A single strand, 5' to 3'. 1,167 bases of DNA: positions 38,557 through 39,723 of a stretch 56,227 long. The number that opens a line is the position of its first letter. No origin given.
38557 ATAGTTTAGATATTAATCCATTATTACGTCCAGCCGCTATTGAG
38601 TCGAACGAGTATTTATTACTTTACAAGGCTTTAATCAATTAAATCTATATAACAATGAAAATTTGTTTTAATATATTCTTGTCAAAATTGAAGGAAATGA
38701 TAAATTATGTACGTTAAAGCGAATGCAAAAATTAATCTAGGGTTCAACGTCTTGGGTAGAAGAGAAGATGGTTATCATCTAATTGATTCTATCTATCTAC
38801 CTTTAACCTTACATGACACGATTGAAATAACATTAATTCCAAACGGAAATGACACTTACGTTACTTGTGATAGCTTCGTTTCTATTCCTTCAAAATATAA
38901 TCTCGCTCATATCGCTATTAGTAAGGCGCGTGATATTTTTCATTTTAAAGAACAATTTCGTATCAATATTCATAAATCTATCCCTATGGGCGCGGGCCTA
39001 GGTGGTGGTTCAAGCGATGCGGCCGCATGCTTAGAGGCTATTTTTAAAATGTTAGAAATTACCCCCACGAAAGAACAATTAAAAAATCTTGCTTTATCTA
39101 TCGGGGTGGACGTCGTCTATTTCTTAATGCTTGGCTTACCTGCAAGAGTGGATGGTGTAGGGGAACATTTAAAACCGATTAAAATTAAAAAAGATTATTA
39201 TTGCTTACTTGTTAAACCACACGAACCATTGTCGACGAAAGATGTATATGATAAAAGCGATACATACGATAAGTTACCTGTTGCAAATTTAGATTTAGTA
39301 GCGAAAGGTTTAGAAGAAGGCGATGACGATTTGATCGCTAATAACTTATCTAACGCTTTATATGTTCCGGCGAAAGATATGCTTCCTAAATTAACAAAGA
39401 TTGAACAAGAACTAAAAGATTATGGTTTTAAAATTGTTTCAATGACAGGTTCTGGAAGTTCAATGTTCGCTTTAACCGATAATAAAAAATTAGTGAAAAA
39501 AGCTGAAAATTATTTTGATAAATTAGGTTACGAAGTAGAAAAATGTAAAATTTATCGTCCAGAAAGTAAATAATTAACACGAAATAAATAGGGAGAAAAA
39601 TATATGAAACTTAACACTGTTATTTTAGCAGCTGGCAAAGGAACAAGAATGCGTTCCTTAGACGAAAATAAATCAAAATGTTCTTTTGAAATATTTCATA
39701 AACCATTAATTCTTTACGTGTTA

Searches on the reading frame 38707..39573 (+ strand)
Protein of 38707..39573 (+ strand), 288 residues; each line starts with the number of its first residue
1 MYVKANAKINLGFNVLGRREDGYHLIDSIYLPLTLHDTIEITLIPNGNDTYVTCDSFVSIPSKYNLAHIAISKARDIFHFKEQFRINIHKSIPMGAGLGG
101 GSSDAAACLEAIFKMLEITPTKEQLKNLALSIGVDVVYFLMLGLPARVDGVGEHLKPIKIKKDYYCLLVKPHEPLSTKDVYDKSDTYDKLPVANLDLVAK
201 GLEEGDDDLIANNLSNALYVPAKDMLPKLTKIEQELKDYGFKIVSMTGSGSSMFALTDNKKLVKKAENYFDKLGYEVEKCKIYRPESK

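Call 6: search_protein_families(library=pfam, proteins=[window:38707-39573:+], max_evalue=1)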
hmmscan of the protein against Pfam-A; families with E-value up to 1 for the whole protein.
window:38707-39573:+ (288 aa): 4 families
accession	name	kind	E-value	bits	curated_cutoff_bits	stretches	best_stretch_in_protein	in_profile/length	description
PF00288.32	GHMP_kinases_N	-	8.5e-13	48.8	22.3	1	70-141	6-85/87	GHMP kinases N terminal domain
PF08544.19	GHMP_kinases_C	-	2e-07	31.7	21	1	199-274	2-83/85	GHMP kinases C terminal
PF22700.2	MVD-like_N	-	0.0011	19.1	27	1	68-129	66-128/157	Diphosphomevalonate decarboxylase-like N-terminal domain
PF03698.18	UPF0180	-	0.07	13.8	25.4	1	228-248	8-28/77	Uncharacterised protein family (UPF0180)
